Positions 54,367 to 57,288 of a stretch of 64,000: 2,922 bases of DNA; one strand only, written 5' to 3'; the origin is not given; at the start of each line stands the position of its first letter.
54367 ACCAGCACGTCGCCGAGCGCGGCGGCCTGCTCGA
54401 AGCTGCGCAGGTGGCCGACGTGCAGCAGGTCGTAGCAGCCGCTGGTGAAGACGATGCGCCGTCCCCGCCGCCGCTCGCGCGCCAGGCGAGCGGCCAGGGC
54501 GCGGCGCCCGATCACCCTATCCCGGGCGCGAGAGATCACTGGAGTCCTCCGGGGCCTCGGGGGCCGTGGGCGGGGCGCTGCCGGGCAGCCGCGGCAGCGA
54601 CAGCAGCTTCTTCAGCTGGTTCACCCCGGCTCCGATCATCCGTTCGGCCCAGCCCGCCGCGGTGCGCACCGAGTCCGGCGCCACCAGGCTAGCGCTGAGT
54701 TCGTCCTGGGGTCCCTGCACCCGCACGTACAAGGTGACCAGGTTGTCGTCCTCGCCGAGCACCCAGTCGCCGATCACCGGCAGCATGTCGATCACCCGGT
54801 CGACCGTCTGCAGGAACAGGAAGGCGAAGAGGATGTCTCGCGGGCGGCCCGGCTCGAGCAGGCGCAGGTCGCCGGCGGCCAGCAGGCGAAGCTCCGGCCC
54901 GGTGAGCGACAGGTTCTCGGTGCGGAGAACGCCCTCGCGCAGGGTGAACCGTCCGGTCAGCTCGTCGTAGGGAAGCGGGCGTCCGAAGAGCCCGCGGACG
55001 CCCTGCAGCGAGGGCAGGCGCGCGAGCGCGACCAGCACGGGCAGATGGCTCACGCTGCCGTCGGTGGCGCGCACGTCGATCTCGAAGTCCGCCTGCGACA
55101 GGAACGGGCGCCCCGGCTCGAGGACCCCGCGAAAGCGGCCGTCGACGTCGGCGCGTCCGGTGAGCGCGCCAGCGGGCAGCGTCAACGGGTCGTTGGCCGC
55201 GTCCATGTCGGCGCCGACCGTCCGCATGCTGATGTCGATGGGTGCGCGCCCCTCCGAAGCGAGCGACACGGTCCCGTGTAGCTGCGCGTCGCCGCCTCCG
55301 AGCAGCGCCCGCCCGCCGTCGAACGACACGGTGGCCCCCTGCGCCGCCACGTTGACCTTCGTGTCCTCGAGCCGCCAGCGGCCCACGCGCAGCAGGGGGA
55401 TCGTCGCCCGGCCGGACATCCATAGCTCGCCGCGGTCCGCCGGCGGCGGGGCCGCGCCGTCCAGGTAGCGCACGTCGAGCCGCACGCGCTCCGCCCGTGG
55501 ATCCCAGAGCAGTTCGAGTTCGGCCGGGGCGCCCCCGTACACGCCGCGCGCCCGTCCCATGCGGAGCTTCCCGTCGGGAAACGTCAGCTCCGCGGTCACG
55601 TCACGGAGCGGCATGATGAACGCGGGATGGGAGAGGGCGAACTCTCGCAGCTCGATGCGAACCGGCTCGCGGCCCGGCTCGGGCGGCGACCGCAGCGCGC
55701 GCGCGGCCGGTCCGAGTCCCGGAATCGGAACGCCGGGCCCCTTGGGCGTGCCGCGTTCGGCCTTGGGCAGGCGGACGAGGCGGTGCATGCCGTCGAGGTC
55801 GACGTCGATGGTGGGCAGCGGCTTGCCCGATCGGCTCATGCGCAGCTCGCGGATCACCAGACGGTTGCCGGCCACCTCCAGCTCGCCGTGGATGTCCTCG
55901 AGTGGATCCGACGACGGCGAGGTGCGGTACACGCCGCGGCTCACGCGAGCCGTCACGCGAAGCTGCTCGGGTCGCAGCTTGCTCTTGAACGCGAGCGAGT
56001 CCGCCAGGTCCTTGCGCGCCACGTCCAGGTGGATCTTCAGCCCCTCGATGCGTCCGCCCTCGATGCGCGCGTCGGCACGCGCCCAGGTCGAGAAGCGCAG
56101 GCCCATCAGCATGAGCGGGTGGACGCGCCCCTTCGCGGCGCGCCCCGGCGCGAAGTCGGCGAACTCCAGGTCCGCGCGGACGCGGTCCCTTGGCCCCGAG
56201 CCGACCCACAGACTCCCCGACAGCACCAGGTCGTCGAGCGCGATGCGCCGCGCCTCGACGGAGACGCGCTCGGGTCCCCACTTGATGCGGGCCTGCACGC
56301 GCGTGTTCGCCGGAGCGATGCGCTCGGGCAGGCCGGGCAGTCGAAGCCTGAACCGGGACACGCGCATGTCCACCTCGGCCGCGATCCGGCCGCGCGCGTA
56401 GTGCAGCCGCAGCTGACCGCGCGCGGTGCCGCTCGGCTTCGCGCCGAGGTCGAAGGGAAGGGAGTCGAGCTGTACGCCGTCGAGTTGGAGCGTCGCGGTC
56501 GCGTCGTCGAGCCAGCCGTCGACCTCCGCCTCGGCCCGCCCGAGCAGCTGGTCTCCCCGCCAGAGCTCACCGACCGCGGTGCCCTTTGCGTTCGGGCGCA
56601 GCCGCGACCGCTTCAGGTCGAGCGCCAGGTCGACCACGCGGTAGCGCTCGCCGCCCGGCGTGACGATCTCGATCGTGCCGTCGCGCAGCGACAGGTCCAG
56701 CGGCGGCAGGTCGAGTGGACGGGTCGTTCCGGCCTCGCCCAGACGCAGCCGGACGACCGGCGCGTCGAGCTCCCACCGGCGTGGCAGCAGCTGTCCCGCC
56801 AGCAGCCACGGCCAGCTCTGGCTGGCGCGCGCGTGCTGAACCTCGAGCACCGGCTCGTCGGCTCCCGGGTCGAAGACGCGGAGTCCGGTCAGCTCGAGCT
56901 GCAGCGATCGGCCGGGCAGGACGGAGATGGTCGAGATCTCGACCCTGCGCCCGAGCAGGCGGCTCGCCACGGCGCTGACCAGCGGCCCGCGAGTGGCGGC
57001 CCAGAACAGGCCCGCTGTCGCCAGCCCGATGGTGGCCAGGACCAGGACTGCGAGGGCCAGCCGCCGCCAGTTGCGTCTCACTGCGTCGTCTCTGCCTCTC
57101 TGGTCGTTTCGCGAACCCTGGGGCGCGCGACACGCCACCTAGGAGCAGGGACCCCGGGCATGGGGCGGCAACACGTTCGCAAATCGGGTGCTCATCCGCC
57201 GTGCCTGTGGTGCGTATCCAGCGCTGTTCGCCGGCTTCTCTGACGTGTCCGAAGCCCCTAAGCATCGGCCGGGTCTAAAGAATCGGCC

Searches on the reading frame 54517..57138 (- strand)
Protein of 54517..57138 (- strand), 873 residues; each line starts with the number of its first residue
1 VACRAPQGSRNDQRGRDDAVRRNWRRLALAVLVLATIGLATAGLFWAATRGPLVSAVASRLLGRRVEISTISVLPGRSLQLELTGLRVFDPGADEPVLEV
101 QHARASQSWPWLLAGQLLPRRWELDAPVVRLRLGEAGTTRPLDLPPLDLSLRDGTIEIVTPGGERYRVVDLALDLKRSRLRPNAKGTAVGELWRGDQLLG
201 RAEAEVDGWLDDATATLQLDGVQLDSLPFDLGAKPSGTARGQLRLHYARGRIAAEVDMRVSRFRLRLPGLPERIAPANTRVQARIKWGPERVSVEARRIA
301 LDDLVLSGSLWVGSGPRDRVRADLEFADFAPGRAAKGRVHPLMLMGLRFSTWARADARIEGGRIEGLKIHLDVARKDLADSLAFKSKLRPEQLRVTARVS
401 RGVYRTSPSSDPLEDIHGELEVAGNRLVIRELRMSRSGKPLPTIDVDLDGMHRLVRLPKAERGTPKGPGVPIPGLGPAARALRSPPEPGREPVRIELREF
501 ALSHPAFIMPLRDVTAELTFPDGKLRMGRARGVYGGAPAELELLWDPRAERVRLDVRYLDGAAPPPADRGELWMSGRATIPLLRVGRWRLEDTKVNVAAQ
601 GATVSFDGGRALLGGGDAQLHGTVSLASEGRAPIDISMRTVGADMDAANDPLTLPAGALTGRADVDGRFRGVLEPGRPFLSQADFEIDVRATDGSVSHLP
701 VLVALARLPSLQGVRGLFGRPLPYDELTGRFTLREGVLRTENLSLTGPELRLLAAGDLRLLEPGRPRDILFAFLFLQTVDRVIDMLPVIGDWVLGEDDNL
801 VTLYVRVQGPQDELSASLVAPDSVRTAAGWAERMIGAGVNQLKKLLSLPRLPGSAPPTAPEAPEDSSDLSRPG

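Call 32: search_protein_families(library=pfam, proteins=[window:54517-57138:-], max_evalue=0.01)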
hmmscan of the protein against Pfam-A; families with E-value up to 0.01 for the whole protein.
window:54517-57138:- (873 aa): 2 families
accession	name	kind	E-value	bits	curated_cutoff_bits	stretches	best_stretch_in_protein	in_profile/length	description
PF13116.12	YhdP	-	1e-12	47.3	46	2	714-810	1113-1218/1224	YhdP protein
PF05359.17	DUF748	-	1.5e-06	27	50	1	20-139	10-127/1037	Domain of Unknown Function (DUF748)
